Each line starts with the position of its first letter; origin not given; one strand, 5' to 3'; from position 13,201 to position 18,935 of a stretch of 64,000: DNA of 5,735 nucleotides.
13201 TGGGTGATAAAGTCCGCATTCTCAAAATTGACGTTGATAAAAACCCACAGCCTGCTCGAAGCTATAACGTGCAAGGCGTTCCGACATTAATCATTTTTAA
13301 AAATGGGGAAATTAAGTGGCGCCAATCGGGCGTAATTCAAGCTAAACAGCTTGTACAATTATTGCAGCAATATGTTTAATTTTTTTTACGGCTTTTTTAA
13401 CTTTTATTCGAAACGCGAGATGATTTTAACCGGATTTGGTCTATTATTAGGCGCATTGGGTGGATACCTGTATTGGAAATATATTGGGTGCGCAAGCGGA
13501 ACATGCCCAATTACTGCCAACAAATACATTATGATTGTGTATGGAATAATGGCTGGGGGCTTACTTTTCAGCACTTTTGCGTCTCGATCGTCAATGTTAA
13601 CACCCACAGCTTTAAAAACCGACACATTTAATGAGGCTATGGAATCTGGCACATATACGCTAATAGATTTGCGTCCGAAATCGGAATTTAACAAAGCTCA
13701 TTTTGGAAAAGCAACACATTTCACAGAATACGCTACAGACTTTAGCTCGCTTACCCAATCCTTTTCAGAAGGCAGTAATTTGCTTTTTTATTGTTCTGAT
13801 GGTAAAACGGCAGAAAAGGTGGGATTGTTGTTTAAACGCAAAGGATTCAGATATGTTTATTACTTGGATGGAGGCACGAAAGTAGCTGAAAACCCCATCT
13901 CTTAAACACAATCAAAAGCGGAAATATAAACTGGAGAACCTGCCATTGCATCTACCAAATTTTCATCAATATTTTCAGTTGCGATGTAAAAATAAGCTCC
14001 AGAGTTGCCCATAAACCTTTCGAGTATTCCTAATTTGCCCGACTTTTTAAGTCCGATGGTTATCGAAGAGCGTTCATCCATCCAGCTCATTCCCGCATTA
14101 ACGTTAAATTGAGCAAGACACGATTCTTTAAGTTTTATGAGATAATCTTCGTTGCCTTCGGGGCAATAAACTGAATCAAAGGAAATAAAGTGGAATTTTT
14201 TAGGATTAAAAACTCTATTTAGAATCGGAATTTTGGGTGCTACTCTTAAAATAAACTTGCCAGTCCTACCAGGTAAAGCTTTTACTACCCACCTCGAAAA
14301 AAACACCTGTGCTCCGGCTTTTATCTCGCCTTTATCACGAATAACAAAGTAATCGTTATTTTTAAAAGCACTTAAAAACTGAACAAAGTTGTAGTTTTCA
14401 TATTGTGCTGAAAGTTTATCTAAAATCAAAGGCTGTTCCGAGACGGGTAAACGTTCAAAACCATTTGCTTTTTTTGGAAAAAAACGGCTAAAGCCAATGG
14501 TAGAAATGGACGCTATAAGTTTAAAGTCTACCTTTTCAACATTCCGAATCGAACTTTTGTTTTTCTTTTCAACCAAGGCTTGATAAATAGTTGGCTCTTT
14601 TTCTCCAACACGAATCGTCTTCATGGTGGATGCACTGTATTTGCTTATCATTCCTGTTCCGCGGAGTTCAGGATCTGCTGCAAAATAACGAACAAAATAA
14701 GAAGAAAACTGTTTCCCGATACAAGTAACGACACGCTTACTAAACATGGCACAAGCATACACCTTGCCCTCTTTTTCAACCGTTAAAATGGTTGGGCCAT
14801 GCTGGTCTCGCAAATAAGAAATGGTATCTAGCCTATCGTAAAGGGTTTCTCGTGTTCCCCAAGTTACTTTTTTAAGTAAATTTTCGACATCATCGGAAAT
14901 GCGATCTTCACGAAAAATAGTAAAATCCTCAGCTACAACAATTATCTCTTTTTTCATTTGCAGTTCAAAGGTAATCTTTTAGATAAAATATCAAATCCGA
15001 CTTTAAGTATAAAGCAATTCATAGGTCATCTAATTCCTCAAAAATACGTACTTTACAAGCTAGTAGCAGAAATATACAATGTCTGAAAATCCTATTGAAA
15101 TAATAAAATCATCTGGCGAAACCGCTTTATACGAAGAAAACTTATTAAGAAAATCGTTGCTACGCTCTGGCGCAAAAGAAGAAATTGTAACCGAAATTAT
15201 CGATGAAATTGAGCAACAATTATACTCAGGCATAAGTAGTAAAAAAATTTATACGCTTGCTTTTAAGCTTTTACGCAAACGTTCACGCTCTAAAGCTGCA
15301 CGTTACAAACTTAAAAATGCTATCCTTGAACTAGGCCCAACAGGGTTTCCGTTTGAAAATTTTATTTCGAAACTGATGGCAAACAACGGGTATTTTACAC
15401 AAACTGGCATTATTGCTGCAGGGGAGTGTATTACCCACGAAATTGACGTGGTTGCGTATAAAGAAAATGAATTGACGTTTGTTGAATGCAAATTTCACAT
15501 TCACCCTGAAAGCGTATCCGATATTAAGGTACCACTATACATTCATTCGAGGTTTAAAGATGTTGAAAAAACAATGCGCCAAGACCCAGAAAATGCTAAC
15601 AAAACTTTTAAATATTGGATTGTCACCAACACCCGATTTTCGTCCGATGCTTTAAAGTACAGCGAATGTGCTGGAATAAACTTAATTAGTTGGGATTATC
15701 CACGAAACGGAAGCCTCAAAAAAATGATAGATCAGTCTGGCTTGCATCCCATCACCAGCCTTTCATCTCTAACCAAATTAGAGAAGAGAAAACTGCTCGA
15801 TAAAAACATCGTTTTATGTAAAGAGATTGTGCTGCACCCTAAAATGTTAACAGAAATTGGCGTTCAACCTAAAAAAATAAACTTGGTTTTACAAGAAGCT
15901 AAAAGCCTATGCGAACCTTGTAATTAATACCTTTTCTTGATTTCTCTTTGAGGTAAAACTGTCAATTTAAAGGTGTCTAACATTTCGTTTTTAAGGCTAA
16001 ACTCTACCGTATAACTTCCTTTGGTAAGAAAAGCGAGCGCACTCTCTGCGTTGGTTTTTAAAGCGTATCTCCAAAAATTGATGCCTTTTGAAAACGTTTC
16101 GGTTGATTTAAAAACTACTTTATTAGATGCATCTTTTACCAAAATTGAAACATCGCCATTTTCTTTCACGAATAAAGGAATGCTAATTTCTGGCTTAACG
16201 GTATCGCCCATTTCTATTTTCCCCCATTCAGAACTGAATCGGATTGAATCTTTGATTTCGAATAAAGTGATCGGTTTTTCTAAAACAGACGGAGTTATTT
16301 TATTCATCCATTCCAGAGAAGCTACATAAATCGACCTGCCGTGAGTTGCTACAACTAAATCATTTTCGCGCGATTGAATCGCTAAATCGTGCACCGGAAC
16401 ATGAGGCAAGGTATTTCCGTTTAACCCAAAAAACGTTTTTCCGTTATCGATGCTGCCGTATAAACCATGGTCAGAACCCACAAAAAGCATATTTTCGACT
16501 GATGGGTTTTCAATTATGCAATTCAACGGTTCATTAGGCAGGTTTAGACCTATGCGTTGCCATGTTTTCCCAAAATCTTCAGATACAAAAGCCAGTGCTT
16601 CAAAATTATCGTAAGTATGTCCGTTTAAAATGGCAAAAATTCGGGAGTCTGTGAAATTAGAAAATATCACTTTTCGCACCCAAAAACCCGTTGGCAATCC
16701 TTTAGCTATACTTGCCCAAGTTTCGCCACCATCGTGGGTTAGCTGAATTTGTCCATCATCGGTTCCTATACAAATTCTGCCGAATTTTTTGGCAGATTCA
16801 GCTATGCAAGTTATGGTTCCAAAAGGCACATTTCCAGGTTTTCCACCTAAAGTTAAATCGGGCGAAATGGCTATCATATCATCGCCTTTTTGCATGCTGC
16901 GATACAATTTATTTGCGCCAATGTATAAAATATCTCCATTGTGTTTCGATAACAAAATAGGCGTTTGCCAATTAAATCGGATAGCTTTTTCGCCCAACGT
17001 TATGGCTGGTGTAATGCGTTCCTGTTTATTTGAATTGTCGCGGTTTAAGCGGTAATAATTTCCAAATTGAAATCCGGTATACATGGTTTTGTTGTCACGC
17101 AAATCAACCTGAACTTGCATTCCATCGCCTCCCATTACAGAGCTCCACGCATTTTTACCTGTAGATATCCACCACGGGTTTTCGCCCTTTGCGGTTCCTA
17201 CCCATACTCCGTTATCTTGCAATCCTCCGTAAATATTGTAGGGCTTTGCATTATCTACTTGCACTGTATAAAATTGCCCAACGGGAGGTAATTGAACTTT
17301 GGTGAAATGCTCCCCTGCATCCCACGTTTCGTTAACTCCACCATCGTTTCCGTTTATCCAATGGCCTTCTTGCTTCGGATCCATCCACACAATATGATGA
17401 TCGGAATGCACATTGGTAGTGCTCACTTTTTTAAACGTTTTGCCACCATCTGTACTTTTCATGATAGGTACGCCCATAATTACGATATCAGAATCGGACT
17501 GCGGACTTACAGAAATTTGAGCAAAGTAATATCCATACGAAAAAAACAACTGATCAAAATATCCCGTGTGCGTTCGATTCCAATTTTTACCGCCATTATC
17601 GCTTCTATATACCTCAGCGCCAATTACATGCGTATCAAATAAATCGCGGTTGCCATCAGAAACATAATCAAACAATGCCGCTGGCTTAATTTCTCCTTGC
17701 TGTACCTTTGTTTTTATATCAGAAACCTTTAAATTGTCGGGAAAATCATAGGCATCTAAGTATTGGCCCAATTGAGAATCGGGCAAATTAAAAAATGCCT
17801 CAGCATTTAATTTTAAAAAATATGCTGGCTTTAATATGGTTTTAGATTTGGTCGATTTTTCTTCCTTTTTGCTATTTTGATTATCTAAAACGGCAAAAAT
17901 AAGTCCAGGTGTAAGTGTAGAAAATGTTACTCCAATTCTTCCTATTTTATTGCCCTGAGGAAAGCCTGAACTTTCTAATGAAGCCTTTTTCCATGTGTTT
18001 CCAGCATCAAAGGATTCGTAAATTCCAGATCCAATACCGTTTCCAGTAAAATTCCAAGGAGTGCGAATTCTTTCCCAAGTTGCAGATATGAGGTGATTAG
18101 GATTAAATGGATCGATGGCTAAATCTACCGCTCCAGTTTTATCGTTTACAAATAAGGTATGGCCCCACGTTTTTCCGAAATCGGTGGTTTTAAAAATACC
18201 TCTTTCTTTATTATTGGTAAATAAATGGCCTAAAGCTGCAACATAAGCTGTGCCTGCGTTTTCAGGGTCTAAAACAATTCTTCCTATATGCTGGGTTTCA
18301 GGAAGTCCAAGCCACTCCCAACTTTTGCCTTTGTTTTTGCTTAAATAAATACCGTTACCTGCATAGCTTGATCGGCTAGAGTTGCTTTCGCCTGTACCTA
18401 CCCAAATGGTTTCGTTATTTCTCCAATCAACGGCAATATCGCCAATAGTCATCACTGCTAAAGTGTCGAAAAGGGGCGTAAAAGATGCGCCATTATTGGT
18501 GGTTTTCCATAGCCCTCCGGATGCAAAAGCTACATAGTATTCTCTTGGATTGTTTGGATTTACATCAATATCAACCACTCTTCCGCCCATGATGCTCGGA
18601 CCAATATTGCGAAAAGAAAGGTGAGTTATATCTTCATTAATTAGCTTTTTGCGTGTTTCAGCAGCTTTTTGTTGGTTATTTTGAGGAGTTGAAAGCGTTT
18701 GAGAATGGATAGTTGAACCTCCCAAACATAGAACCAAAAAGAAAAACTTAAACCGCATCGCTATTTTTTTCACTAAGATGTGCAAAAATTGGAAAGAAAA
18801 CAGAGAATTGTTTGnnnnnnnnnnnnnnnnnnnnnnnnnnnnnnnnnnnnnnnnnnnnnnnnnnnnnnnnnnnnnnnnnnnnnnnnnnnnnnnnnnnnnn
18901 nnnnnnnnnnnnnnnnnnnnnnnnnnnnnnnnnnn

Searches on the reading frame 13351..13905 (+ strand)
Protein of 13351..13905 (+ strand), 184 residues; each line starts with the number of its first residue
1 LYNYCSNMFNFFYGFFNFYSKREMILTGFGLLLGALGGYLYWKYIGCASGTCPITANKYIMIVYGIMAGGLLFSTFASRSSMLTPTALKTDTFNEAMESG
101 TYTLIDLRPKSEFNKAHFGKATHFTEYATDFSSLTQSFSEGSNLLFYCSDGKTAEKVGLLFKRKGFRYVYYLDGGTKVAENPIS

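Call 64: search_protein_families(library=pfam, proteins=[window:13351-13905:+], max_evalue=0.001)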
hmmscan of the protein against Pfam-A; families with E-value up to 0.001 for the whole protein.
window:13351-13905:+ (184 aa): 1 family
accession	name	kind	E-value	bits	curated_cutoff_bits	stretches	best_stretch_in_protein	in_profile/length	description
PF00581.25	Rhodanese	-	2.6e-12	47.5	22.2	1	91-177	3-97/102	Rhodanese-like domain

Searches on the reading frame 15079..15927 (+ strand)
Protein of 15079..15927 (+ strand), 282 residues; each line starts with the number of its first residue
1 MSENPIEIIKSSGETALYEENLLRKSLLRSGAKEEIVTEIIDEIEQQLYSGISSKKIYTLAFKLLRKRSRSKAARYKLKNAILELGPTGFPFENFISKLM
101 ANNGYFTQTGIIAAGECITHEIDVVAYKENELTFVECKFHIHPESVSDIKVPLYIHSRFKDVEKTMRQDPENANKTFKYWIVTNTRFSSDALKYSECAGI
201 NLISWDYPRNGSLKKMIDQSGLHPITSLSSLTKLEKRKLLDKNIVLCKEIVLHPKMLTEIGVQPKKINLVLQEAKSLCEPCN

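Call 64: search_protein_families(library=pfam, proteins=[window:15079-15927:+], max_evalue=0.001)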
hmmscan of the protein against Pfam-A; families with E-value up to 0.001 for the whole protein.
window:15079-15927:+ (282 aa): 3 families
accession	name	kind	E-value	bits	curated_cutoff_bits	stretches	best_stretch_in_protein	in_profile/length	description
PF22357.2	AF1548-like_C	-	1.2e-05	25.7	23.9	1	224-277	2-55/56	AF1548-like, C-terminal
PF03477.21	ATP-cone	-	2.7e-05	25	25.8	1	7-75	2-78/88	ATP cone domain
PF04471.18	Mrr_cat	-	0.00021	21.8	21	0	89-204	6-107/115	Restriction endonuclease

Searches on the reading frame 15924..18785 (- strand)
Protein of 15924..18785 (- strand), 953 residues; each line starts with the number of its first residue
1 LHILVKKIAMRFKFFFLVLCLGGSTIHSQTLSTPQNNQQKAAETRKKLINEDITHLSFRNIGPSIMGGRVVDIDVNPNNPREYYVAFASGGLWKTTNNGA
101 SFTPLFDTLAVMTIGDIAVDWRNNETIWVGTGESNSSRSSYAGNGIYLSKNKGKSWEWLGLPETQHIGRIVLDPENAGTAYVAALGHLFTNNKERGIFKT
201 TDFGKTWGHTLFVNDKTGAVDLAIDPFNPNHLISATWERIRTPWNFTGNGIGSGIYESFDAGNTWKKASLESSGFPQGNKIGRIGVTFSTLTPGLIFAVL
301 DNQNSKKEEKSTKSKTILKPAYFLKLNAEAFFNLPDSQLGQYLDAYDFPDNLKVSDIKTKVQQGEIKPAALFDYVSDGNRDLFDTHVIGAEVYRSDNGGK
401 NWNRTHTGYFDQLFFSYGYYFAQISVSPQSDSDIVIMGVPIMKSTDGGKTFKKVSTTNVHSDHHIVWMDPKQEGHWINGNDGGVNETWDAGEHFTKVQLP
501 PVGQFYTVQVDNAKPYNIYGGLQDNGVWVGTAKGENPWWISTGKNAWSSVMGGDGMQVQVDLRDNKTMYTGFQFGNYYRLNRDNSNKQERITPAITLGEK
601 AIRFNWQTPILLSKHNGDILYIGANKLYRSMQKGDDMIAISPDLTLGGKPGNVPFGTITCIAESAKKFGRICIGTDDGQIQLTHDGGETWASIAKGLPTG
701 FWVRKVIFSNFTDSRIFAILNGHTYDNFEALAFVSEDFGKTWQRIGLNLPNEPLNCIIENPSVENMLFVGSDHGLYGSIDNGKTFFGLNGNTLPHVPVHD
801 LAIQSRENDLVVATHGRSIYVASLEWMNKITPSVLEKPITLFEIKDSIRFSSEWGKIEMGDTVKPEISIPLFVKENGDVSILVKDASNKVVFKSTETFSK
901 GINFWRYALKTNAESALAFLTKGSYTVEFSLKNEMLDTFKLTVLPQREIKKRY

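Call 25: search_protein_families(library=pfam, proteins=[window:15924-18785:-], max_evalue=0.001)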
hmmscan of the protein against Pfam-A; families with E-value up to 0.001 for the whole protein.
window:15924-18785:- (953 aa): 4 families
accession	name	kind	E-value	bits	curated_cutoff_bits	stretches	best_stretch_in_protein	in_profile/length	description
PF15902.12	Sortilin-Vps10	-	3.5e-24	85.8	33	2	146-276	3-120/446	Sortilin, neurotensin receptor 3,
PF02012.26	BNR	-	2e-12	45.6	27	0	733-744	1-12/12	BNR/Asp-box repeat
PF13088.12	BNR_2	-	1.8e-06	28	31.4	0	684-747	88-155/277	BNR repeat-like domain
PF15899.11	BNR_6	-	0.00011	22.4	27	0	733-744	2-13/14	BNR-Asp box repeat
